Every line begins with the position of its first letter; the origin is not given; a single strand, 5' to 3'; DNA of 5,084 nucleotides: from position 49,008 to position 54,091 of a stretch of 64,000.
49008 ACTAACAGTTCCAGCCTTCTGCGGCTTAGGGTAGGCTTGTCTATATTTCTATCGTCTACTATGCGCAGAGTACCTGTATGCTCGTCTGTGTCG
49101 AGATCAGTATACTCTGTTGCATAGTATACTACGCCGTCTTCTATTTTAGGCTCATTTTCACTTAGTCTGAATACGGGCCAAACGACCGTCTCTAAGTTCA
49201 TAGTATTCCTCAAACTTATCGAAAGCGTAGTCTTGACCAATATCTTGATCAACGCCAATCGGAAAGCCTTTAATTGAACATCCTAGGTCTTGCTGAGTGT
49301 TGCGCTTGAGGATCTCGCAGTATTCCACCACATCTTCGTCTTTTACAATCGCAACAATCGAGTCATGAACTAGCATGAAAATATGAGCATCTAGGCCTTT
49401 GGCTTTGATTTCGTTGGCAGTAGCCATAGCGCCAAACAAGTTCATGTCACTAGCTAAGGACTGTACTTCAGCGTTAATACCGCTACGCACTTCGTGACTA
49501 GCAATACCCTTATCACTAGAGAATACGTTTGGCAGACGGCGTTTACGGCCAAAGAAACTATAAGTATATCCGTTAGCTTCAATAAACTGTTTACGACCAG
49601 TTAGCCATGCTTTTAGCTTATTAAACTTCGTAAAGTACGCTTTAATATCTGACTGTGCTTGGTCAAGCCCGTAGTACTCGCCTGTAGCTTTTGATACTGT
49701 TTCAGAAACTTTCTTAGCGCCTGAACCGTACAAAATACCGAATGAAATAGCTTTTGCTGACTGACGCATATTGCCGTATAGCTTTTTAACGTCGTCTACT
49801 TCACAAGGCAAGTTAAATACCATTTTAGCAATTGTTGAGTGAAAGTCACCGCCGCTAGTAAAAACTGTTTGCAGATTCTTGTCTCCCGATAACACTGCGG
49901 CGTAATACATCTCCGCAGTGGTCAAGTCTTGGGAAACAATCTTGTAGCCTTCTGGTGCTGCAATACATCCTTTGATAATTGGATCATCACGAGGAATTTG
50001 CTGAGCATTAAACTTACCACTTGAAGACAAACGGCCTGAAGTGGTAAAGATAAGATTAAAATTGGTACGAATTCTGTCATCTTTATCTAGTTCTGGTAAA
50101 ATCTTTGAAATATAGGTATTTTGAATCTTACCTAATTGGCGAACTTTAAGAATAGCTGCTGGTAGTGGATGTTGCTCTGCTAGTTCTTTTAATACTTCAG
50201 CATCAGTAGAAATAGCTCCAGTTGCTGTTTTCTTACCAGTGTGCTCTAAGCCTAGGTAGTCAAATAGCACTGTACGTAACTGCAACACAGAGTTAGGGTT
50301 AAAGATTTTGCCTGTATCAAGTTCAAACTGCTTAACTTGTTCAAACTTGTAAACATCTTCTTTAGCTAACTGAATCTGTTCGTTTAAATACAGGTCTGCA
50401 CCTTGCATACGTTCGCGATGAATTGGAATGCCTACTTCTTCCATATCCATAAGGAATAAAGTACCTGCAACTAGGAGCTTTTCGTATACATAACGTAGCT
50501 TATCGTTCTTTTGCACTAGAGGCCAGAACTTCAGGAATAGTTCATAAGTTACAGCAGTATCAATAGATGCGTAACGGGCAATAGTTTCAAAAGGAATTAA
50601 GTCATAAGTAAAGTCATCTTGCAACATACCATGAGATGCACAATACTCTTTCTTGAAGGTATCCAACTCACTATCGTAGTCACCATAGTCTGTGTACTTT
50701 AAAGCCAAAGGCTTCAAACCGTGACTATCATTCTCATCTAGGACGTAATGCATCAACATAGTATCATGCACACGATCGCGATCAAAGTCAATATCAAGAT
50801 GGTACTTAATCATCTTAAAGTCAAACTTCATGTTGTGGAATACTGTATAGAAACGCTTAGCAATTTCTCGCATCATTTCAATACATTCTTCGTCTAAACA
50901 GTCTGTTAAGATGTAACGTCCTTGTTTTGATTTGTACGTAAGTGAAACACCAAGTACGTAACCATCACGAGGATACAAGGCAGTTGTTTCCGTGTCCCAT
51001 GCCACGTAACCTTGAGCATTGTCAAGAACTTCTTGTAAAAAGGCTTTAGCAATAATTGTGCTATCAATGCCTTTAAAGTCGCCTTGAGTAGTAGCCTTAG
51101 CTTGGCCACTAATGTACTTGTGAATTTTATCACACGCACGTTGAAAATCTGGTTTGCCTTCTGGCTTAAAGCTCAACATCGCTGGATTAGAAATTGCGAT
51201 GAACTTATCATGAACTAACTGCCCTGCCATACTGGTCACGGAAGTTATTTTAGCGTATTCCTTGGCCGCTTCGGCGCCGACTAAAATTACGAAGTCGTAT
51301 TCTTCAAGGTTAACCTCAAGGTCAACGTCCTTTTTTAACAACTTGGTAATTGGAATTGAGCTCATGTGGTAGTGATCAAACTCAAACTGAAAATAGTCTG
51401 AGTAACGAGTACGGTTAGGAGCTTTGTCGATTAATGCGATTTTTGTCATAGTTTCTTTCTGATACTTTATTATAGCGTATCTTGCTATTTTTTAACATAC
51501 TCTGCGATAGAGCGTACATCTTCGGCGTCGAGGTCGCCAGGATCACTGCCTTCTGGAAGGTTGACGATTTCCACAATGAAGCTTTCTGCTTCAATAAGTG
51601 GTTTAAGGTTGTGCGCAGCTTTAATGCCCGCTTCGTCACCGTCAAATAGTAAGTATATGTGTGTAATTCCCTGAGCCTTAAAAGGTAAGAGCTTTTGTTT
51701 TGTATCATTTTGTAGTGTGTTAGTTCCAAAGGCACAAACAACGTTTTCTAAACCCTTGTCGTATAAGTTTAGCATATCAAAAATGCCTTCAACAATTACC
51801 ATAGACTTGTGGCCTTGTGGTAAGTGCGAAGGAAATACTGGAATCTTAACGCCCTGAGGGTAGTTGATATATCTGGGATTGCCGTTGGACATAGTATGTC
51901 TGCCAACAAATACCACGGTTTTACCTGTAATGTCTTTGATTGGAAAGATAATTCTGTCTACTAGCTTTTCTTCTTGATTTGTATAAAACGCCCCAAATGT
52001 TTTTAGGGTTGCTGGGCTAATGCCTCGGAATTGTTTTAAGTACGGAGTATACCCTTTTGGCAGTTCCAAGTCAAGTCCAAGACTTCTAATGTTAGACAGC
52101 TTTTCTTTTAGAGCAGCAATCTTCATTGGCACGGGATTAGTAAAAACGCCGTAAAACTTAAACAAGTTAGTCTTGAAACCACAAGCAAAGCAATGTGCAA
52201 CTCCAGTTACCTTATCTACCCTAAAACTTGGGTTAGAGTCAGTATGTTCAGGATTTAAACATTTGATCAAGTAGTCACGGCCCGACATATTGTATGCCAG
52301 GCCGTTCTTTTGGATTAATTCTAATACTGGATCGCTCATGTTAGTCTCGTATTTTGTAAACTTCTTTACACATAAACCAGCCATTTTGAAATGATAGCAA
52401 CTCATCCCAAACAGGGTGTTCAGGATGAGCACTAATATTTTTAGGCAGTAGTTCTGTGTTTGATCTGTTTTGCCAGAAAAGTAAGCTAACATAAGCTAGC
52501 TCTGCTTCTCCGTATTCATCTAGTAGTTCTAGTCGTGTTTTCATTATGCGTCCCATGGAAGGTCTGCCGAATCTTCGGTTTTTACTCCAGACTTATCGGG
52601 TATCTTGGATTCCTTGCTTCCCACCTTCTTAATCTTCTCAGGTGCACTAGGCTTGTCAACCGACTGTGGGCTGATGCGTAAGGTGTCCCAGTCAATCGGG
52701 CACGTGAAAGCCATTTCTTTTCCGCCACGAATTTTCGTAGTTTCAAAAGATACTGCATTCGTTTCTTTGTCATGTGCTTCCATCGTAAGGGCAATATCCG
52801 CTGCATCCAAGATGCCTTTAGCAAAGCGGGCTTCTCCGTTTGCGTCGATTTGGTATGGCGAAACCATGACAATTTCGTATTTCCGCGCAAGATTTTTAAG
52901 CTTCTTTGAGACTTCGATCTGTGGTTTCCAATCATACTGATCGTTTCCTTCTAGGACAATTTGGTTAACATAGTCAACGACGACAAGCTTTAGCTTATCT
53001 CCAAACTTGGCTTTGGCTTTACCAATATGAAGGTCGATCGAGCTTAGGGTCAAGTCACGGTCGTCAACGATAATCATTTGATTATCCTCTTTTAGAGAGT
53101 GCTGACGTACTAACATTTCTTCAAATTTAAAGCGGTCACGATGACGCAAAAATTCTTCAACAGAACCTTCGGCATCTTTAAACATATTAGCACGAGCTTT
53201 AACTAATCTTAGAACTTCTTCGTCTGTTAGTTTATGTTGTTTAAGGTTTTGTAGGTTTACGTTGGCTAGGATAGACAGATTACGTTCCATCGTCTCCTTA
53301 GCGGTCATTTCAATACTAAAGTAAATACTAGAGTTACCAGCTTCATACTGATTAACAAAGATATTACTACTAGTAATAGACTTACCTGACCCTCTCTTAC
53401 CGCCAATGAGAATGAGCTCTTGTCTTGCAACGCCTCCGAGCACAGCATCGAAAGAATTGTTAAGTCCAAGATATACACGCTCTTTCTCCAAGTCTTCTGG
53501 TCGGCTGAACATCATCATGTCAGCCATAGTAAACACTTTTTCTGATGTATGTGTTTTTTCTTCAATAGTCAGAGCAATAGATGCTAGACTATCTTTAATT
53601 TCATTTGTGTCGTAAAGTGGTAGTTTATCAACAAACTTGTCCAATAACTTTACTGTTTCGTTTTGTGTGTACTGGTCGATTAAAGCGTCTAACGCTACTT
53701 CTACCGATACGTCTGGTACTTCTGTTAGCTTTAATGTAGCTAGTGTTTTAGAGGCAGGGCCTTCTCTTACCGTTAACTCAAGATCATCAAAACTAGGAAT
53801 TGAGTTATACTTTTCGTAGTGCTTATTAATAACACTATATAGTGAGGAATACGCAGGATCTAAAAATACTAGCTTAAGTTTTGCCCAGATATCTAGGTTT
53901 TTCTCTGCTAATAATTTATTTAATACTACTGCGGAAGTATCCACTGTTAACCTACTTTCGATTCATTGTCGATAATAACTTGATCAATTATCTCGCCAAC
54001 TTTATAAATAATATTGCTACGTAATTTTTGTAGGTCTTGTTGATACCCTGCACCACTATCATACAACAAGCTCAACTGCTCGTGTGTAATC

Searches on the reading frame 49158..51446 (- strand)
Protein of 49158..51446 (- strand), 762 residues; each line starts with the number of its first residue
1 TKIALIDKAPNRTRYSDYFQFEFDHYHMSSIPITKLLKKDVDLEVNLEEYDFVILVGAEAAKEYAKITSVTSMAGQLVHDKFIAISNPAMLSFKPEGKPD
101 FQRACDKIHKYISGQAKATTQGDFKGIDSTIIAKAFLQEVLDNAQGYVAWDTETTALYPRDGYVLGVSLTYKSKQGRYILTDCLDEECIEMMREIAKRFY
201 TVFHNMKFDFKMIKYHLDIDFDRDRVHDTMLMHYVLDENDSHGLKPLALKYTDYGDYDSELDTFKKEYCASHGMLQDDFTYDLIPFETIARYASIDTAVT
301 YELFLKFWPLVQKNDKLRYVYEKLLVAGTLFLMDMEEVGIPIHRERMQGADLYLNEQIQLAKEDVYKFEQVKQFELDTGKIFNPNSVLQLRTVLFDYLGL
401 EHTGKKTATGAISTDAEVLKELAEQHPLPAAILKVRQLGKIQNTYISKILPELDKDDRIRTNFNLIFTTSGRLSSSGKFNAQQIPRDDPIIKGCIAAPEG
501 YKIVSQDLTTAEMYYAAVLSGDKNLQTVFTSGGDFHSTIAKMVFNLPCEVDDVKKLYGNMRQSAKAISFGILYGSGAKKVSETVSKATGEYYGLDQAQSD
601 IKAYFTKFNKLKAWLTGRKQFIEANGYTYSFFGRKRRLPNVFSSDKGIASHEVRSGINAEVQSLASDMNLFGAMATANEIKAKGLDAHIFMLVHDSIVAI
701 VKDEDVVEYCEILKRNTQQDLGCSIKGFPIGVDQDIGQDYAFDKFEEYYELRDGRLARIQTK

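Call 74: search_protein_families(library=phrogs, proteins=[window:49158-51446:-], max_evalue=0.00001)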
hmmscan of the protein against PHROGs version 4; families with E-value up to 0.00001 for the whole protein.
window:49158-51446:- (762 aa): 8 families
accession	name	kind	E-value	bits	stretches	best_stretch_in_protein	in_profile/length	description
phrog_17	-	DNA, RNA and nucleotide metabolism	7.4e-131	439.4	1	43-741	560-1231/1445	DNA polymerase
phrog_5995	-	DNA, RNA and nucleotide metabolism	9.1e-32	111.5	1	591-740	18-175/236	DNA polymerase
phrog_2573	-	DNA, RNA and nucleotide metabolism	7.8e-31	108.5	1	491-740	5-274/336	DNA polymerase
phrog_12241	-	DNA, RNA and nucleotide metabolism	1.5e-28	101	1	142-490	124-495/502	DNA polymerase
phrog_10285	-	DNA, RNA and nucleotide metabolism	1.8e-10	41.4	1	489-646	43-213/321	DNA polymerase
phrog_23226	-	DNA, RNA and nucleotide metabolism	3.4e-10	40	1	360-564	189-400/611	DNA polymerase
phrog_15971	-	DNA, RNA and nucleotide metabolism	1.2e-08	35.6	1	378-713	43-345/376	DNA polymerase I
phrog_22619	-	DNA, RNA and nucleotide metabolism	4.2e-06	26.1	0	494-591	606-728/954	DNA polymerase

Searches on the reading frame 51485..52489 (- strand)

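Call 74: search_protein_families(library=phrogs, proteins=[window:51485-52489:-], max_evalue=0.00001)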
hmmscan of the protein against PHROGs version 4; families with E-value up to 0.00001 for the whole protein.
window:51485-52489:- (334 aa): 4 families
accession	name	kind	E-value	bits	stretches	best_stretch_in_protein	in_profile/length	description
phrog_47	-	DNA, RNA and nucleotide metabolism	1e-46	161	1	50-328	20-329/947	DNA primase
phrog_6444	-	DNA, RNA and nucleotide metabolism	9.8e-31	108.2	2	158-320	178-350/577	DNA primase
phrog_239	-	DNA, RNA and nucleotide metabolism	5.3e-20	72.9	1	49-319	15-294/801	DNA primase/helicase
phrog_849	-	DNA, RNA and nucleotide metabolism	3.8e-08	33.7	1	155-297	156-308/435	DNA primase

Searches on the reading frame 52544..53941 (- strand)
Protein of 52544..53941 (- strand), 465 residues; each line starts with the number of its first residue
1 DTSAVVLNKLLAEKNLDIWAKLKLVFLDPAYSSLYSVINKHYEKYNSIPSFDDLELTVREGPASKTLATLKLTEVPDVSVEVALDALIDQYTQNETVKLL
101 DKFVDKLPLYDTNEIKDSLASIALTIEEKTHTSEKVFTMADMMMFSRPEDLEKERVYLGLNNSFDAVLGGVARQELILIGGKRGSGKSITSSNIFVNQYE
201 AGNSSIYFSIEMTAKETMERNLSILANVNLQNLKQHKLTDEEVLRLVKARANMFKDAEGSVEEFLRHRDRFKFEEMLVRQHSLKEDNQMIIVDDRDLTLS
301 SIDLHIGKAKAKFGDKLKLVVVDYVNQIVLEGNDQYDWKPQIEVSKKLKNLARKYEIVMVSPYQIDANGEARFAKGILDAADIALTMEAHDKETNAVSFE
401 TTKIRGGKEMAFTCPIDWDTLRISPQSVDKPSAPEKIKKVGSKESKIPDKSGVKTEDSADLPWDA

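Call 74: search_protein_families(library=phrogs, proteins=[window:52544-53941:-], max_evalue=0.00001)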
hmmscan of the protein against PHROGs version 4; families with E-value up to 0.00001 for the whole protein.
window:52544-53941:- (465 aa): 3 families
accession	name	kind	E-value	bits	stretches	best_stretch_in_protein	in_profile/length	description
phrog_19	-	DNA, RNA and nucleotide metabolism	1.4e-53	183.7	1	4-427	165-582/621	DnaB-like replicative helicase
phrog_243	-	DNA, RNA and nucleotide metabolism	3.5e-21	76.4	2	262-371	89-197/273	DnaB-like replicative helicase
phrog_239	-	DNA, RNA and nucleotide metabolism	9.6e-14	52.2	1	164-448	348-620/801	DNA primase/helicase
